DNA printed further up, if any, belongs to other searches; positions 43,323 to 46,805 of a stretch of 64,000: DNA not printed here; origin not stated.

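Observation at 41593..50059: Three consecutive receptor-binding-type genes share an N-terminal MLxL(V/I)PxRSPWP module but carry different distal domains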

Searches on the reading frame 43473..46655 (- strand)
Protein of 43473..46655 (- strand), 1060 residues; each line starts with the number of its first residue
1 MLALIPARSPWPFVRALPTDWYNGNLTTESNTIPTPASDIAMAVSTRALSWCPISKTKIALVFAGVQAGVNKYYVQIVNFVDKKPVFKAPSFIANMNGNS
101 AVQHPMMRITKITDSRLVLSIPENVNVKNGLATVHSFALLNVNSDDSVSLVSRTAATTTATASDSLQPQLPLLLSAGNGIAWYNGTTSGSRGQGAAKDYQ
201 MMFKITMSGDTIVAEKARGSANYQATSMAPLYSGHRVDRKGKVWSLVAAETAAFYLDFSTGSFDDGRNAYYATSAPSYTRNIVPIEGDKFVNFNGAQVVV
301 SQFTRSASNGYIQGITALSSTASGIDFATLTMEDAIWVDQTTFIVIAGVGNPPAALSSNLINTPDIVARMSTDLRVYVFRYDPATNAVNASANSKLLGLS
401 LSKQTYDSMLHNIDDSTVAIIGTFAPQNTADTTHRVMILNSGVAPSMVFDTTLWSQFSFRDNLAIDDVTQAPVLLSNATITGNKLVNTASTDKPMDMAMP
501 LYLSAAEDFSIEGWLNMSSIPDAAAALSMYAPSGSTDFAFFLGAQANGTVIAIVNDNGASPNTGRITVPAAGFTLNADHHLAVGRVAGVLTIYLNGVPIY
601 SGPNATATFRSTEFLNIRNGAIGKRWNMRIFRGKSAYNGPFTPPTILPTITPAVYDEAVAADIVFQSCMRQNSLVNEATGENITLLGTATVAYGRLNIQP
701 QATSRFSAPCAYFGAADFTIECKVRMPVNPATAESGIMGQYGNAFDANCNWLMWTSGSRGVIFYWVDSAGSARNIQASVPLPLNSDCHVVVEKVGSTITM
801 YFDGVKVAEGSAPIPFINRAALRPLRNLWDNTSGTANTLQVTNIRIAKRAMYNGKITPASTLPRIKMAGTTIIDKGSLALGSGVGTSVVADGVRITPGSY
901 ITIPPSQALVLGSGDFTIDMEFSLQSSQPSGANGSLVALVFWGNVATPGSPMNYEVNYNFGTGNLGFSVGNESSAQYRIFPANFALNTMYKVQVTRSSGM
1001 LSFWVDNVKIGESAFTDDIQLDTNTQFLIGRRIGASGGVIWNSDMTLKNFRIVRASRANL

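Call 5: search_protein_families(library=pfam, proteins=[window:43473-46655:-], max_evalue=0.01)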
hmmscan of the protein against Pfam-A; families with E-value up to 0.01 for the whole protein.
window:43473-46655:- (1060 aa): 2 families
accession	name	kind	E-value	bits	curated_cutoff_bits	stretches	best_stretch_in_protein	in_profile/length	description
PF13385.13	Laminin_G_3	-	6e-28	98.3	27.6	3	506-626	16-126/151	Concanavalin A-like lectin/glucanases superfamily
PF00054.30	Laminin_G_1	-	0.0044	17.7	24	0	963-1030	29-98/131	Laminin G domain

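Call 6: search_protein_families(library=phrogs, proteins=[window:43473-46655:-], max_evalue=0.01)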
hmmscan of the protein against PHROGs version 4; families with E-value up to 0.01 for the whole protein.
window:43473-46655:- (1060 aa): 2 families
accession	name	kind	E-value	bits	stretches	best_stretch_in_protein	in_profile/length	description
phrog_3545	-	unknown function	3e-37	129.2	4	688-863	785-977/1115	-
phrog_13163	-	tail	1.1e-13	51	2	506-646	577-715/976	baseplate wedge subunit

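Call 45: search_solved_structures(query=window:43473-46655:-, max_evalue=0.1)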
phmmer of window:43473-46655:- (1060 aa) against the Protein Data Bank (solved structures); distinct sequences matched with E-value up to 0.1: 0.
